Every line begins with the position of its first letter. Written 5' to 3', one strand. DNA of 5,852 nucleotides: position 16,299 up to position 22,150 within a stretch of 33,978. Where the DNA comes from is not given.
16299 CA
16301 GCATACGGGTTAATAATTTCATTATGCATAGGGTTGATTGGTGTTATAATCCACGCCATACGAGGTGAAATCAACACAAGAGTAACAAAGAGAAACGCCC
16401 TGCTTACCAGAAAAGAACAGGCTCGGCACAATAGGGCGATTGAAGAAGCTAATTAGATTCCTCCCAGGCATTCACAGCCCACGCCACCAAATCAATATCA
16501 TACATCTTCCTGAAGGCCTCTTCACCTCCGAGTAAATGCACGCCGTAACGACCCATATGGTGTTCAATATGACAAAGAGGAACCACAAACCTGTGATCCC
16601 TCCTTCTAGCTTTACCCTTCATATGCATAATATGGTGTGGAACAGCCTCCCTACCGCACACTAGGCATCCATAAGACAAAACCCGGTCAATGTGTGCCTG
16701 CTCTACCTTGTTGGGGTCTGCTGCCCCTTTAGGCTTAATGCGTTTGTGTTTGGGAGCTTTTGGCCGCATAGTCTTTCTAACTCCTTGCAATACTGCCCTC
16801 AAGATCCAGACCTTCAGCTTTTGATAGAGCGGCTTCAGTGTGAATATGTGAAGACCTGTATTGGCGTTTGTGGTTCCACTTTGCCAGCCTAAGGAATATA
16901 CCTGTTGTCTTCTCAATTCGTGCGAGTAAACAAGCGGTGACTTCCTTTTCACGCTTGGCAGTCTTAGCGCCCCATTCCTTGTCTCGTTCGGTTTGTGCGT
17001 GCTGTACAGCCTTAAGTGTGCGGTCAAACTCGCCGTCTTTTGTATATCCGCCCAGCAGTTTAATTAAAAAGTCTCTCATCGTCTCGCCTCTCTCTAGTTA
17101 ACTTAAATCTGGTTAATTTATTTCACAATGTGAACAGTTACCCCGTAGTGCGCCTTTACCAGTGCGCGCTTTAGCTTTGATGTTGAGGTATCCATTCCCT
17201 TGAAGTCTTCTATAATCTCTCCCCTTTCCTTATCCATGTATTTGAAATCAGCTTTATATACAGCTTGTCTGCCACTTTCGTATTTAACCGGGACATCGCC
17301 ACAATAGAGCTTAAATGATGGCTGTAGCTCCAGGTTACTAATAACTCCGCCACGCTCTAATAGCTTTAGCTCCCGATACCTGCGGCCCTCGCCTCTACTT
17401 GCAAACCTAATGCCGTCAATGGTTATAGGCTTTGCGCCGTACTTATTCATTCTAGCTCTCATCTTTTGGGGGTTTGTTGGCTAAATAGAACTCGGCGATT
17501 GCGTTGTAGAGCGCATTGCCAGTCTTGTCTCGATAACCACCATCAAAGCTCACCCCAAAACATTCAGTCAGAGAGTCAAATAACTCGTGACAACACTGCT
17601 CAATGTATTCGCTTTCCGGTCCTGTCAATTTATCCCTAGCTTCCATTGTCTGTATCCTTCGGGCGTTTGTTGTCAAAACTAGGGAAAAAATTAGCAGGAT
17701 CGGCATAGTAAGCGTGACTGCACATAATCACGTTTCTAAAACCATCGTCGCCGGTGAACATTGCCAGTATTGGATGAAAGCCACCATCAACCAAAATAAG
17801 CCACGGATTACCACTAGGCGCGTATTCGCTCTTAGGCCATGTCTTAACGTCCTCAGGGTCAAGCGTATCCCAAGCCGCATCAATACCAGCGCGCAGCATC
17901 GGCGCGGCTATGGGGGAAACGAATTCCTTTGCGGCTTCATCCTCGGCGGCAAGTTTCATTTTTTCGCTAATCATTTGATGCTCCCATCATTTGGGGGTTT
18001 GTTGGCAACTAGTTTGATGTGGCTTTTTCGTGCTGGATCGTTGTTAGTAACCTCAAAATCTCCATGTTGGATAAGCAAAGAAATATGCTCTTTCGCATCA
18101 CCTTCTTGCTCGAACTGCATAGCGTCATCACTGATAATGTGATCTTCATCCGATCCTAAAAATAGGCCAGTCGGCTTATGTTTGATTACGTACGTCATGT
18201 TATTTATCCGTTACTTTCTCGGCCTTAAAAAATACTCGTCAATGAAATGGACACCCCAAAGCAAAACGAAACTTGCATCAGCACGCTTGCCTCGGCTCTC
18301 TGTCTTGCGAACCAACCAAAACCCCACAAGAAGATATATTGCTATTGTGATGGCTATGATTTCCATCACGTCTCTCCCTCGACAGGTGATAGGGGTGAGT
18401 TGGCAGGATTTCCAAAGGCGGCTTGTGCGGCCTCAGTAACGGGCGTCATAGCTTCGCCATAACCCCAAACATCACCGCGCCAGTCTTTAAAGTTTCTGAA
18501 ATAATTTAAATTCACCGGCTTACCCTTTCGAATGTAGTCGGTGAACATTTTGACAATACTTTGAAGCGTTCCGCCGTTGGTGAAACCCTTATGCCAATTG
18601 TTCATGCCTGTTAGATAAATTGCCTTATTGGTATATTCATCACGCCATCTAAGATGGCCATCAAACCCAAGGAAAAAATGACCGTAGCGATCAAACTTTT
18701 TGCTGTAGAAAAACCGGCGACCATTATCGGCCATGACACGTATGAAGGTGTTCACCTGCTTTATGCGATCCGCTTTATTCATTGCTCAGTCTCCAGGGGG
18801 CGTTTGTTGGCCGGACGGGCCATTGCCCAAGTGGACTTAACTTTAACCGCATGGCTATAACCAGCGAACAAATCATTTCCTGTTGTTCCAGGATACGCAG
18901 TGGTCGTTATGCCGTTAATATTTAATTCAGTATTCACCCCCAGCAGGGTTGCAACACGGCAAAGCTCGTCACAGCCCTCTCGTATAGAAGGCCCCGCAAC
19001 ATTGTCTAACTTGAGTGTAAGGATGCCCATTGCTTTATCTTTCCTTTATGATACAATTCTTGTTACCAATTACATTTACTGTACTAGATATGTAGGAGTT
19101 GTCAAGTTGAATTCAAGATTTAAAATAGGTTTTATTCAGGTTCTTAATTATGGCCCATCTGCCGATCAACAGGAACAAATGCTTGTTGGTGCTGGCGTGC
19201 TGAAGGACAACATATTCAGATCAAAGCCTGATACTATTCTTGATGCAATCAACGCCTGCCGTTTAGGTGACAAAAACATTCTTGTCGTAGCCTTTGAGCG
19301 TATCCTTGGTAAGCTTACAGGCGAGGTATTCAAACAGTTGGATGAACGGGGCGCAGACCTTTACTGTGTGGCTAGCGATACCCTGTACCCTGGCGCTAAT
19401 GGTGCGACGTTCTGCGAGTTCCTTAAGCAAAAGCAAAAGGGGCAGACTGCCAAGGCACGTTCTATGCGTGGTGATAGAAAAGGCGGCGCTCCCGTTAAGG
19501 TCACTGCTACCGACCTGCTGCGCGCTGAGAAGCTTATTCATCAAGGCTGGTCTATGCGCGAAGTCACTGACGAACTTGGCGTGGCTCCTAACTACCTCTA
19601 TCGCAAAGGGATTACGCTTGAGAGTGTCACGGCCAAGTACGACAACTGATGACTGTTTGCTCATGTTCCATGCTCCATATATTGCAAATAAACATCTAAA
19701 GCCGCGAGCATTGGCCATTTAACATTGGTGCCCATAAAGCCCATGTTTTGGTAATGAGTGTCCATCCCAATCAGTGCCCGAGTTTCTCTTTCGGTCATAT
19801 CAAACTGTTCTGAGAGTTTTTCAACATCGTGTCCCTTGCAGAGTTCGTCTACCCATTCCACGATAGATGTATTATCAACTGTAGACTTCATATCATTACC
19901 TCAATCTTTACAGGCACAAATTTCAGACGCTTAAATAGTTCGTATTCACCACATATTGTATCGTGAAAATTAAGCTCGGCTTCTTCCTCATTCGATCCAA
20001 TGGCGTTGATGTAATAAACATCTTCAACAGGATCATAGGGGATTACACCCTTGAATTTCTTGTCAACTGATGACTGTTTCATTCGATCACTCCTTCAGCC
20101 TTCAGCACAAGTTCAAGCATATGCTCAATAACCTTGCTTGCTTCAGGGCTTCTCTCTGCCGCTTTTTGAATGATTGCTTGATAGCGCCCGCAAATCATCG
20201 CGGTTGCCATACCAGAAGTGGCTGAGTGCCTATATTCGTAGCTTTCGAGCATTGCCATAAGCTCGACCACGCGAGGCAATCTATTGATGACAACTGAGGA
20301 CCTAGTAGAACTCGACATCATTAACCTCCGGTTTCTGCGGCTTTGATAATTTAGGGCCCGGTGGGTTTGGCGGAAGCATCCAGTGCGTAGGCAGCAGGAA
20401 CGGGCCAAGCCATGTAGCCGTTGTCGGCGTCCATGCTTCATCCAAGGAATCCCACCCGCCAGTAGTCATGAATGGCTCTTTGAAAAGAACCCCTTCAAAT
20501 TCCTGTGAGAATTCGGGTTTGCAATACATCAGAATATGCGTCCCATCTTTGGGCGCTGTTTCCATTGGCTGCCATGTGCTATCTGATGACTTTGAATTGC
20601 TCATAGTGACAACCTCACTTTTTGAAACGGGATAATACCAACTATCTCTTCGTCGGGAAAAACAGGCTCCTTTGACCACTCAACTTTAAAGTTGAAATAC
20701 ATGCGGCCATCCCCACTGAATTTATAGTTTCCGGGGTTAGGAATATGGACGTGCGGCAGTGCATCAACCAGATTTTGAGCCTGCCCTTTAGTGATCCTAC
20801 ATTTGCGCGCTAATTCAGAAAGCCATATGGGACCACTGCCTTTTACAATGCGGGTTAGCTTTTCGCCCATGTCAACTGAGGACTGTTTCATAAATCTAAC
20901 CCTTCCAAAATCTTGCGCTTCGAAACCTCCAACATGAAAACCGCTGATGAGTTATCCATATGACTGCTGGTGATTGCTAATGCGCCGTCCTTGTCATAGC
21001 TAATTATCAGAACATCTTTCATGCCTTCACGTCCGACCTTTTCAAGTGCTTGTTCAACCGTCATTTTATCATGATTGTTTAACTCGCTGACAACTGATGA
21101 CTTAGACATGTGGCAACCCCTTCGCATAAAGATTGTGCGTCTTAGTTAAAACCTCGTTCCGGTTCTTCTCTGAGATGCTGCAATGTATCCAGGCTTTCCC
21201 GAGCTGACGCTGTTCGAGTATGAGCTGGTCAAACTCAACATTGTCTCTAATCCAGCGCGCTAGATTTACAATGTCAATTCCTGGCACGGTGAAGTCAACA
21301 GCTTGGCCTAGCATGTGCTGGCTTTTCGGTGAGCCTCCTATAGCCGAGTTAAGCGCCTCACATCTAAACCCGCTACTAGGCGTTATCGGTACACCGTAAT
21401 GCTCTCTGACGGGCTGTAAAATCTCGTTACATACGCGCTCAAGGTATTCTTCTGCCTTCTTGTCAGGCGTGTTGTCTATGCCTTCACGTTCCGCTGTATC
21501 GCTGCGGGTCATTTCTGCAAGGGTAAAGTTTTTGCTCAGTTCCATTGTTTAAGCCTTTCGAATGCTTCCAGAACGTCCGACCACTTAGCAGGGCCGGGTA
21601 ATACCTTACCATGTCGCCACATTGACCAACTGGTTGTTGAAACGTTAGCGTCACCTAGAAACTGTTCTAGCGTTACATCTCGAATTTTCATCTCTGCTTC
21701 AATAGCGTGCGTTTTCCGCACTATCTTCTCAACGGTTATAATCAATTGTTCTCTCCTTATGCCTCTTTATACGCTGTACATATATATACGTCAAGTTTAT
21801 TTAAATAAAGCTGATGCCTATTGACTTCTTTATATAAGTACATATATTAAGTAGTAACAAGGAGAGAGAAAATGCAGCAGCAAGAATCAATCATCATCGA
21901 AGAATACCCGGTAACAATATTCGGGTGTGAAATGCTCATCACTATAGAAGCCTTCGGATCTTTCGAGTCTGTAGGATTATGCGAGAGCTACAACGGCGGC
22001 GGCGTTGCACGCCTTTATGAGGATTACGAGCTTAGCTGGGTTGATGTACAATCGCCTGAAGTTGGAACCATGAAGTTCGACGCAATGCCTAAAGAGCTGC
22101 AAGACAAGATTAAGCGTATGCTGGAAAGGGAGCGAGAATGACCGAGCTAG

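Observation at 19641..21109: The same 13-21 nt element sits at the first codons of seven consecutive, otherwise unrelated leftward early genes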

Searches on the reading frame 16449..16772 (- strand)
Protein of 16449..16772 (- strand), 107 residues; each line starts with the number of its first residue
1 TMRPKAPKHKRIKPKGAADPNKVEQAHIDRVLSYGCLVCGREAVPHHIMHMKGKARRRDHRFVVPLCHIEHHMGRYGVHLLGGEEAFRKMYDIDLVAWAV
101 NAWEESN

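Call 76: search_protein_families(library=pfam, max_evalue=0.01, proteins=[window:16449-16772:-])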
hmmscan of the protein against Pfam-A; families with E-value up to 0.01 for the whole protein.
window:16449-16772:- (107 aa): 2 families
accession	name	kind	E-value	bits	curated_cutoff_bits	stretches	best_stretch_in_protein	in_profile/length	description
PF06147.18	DUF968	-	1.2e-05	25.9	27.8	1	23-72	88-140/171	Protein of unknown function (DUF968)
PF16786.11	RecA_dep_nuc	-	0.0011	19.5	26.9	1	23-74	4-58/103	Recombination enhancement, RecA-dependent nuclease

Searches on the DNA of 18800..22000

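Call 77: search_rna_families(source=window, start=18800, end=22000, threshold=evalue, max_evalue=5)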
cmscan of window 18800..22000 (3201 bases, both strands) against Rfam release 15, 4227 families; matches with E-value up to 5: 0.
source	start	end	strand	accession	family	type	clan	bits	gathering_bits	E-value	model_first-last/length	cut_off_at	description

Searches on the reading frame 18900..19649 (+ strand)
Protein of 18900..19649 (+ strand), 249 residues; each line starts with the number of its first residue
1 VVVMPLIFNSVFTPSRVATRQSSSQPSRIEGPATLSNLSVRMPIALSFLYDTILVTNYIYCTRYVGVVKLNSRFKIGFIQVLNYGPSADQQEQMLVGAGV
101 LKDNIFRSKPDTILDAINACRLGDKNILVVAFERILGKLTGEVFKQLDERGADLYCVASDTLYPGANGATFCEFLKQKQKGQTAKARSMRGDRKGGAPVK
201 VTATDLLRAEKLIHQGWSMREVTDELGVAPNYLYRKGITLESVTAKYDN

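Call 9: search_protein_families(library=pfam, max_evalue=0.01, proteins=[window:18900-19649:+])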
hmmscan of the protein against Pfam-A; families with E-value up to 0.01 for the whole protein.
window:18900-19649:+ (249 aa): 0 families

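Call 10: search_protein_families(library=phrogs, max_evalue=0.01, proteins=[window:18900-19649:+])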
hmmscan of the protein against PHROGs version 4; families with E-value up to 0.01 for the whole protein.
window:18900-19649:+ (249 aa): 0 families
